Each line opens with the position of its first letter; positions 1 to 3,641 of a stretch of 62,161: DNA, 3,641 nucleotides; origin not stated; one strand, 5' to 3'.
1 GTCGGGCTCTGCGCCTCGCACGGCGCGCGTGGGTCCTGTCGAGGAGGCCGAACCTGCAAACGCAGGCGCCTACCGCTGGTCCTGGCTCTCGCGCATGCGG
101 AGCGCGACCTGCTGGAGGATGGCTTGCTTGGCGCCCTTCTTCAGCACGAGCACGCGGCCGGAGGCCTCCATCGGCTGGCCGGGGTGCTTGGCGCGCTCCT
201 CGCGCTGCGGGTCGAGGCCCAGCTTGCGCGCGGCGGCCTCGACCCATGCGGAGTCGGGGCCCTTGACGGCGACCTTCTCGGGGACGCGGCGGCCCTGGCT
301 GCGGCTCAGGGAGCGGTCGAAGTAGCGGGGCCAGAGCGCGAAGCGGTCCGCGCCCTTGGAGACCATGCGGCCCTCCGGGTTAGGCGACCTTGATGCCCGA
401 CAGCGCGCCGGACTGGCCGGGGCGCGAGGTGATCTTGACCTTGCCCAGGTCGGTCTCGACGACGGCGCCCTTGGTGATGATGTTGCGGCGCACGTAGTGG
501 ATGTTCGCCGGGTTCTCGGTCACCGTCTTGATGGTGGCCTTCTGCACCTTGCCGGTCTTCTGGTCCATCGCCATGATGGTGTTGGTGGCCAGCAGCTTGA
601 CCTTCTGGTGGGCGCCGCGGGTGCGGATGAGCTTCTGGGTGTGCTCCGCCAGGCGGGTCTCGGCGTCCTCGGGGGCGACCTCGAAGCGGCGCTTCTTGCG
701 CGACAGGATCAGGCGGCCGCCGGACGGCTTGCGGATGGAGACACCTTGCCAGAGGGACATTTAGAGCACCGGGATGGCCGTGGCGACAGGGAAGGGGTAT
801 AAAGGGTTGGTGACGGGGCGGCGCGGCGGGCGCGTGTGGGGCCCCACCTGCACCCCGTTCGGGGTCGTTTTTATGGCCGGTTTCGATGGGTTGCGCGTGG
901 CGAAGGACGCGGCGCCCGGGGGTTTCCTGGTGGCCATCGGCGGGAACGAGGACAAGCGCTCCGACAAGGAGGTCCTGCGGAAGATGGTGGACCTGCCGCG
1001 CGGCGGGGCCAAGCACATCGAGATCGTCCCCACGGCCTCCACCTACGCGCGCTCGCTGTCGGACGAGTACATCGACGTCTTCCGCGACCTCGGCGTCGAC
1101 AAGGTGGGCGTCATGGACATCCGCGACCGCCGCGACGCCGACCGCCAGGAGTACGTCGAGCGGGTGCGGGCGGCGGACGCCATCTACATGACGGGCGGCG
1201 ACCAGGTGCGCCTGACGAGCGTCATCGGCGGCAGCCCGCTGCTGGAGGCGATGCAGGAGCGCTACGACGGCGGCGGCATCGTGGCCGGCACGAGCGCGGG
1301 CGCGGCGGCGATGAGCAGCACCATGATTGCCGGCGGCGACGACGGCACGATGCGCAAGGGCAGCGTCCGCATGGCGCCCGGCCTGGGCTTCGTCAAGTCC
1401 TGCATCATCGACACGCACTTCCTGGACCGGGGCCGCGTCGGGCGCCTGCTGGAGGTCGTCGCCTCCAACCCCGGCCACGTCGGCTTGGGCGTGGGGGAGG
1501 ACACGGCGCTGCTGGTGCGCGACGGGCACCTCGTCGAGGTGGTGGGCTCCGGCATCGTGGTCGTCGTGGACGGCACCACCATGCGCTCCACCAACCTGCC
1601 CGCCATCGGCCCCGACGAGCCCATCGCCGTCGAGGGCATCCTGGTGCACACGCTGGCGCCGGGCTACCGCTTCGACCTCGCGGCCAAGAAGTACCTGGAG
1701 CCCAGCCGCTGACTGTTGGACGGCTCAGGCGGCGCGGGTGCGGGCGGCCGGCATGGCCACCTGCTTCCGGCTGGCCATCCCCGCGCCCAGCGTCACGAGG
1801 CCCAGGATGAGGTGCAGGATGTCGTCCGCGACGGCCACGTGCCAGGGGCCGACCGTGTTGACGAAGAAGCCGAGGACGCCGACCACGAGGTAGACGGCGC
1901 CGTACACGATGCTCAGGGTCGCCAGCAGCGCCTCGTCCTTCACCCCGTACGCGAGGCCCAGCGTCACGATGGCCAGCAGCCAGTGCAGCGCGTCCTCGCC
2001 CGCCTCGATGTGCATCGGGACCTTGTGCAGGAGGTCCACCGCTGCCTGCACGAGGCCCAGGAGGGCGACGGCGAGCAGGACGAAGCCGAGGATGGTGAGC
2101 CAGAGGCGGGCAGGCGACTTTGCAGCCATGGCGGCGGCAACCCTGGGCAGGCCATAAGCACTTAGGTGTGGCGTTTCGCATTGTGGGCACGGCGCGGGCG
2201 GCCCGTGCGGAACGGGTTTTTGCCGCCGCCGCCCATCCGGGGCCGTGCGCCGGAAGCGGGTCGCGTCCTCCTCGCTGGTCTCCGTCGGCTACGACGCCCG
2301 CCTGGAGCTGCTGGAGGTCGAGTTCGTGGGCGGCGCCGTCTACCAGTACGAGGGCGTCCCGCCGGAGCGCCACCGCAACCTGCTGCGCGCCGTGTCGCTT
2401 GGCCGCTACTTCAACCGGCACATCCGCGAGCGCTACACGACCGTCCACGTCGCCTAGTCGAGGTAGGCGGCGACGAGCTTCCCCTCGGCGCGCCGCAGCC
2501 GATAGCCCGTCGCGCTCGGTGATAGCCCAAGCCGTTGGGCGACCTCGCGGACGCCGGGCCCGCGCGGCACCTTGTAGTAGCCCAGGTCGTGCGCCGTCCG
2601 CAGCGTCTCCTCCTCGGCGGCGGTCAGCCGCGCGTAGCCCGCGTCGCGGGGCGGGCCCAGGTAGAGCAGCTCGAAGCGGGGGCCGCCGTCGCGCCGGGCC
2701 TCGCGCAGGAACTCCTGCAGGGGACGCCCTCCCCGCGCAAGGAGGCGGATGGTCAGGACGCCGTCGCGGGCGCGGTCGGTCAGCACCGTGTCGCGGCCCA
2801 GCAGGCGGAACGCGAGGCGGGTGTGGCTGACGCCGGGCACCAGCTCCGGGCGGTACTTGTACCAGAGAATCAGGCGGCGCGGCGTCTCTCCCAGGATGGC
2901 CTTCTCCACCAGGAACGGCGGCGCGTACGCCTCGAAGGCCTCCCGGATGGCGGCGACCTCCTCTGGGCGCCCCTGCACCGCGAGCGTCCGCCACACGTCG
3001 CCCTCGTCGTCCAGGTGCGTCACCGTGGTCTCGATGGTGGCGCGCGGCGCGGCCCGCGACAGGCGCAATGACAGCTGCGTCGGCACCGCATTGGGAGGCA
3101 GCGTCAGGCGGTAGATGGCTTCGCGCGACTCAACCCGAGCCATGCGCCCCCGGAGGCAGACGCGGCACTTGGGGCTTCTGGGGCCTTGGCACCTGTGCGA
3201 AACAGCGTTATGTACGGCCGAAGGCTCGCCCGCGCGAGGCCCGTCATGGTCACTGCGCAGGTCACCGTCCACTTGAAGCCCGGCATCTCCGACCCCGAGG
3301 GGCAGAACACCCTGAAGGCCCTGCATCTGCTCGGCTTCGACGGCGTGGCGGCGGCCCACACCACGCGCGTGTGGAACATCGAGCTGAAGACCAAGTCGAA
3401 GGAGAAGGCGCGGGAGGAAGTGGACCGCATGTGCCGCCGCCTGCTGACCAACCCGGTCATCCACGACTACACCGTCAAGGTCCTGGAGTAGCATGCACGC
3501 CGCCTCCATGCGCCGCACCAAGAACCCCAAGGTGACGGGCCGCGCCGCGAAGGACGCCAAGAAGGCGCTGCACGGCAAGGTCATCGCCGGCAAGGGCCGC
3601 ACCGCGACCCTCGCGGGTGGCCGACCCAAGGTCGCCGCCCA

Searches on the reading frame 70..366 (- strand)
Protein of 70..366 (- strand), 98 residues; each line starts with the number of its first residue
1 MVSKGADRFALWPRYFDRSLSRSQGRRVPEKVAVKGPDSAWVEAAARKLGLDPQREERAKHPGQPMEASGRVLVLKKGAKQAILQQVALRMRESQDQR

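Call 32: search_protein_families(library=pfam, proteins=[window:70-366:-])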
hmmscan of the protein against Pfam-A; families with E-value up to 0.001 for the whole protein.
window:70-366:- (98 aa): 1 family
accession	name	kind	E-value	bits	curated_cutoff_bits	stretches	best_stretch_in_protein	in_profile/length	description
PF01922.23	SRP19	-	5.7e-17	62.7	25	1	11-86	2-87/95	SRP19 protein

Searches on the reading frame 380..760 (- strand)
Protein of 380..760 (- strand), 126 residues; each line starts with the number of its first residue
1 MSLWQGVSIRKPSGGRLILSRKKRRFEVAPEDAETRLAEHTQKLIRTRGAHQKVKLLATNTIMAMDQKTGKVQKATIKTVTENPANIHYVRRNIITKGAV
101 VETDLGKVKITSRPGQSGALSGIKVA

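Call 32: search_protein_families(library=pfam, proteins=[window:380-760:-])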
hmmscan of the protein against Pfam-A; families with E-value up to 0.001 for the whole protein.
window:380-760:- (126 aa): 1 family
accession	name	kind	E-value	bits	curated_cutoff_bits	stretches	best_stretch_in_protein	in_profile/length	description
PF01201.27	Ribosomal_S8e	-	7.2e-32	110.9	30.2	1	4-123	1-131/133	Ribosomal protein S8e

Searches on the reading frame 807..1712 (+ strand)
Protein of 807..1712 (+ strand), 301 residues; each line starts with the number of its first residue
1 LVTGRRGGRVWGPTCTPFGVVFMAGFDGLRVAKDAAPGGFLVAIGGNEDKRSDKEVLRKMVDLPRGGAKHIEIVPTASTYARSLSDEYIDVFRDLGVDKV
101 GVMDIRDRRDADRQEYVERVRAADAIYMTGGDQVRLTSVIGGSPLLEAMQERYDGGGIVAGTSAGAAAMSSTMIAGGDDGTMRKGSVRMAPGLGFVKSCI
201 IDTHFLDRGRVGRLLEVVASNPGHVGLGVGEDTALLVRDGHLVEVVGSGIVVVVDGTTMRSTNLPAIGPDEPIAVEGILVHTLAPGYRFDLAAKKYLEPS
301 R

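Call 32: search_protein_families(library=pfam, proteins=[window:807-1712:+])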
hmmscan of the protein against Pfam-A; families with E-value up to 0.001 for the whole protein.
window:807-1712:+ (301 aa): 1 family
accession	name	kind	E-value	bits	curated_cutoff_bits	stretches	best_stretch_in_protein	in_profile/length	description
PF03575.23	Peptidase_S51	-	1.3e-24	87.5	23.9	1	42-242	2-203/206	Peptidase family S51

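Call 34: find_encoding_contigs(protein=window:807-1712:+, flank=10000, max_places=6)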
Protein window:807-1712:+ (301 aa): no gene with exactly this product is on record in the collection.

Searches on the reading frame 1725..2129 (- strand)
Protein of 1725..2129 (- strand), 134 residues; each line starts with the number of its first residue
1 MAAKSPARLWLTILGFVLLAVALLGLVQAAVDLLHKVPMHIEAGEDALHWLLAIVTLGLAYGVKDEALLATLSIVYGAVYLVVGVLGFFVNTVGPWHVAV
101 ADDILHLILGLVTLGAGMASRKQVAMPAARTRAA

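Call 32: search_protein_families(library=pfam, proteins=[window:1725-2129:-])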
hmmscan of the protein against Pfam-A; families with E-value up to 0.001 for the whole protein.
window:1725-2129:- (134 aa): 1 family
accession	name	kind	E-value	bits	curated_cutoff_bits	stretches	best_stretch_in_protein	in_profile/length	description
PF14325.12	DUF4383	-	4e-07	30.8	27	0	73-118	76-124/125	Domain of unknown function (DUF4383)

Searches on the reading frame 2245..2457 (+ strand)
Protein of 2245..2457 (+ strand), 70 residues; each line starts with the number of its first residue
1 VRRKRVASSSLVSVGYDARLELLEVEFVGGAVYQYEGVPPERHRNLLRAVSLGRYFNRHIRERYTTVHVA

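Call 32: search_protein_families(library=pfam, proteins=[window:2245-2457:+])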
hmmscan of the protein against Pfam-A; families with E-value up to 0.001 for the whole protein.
window:2245-2457:+ (70 aa): 1 family
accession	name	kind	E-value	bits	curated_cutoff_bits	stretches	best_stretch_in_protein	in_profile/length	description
PF13619.11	KTSC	-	3.6e-22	78.3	25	1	8-64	2-58/58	KTSC domain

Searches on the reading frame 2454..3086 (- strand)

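Call 32: search_protein_families(library=pfam, proteins=[window:2454-3086:-])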
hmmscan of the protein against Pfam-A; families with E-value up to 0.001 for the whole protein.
window:2454-3086:- (210 aa): 2 families
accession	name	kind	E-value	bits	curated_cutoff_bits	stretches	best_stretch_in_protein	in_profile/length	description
PF04967.18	HTH_10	-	1.2e-15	57.5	23.1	1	154-205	1-52/53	HTH DNA binding domain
PF24281.2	HVO_2928_N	-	0.00027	20.9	27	0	13-129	22-146/168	HVO_2928, N-terminal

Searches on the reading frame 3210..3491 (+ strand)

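Call 32: search_protein_families(library=pfam, proteins=[window:3210-3491:+])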
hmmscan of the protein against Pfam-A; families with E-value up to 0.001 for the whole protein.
window:3210-3491:+ (93 aa): 1 family
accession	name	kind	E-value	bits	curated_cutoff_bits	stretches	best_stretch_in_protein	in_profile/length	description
PF02700.19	PurS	-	1.4e-25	89.7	22.2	1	16-91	2-77/77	Phosphoribosylformylglycinamidine (FGAM) synthase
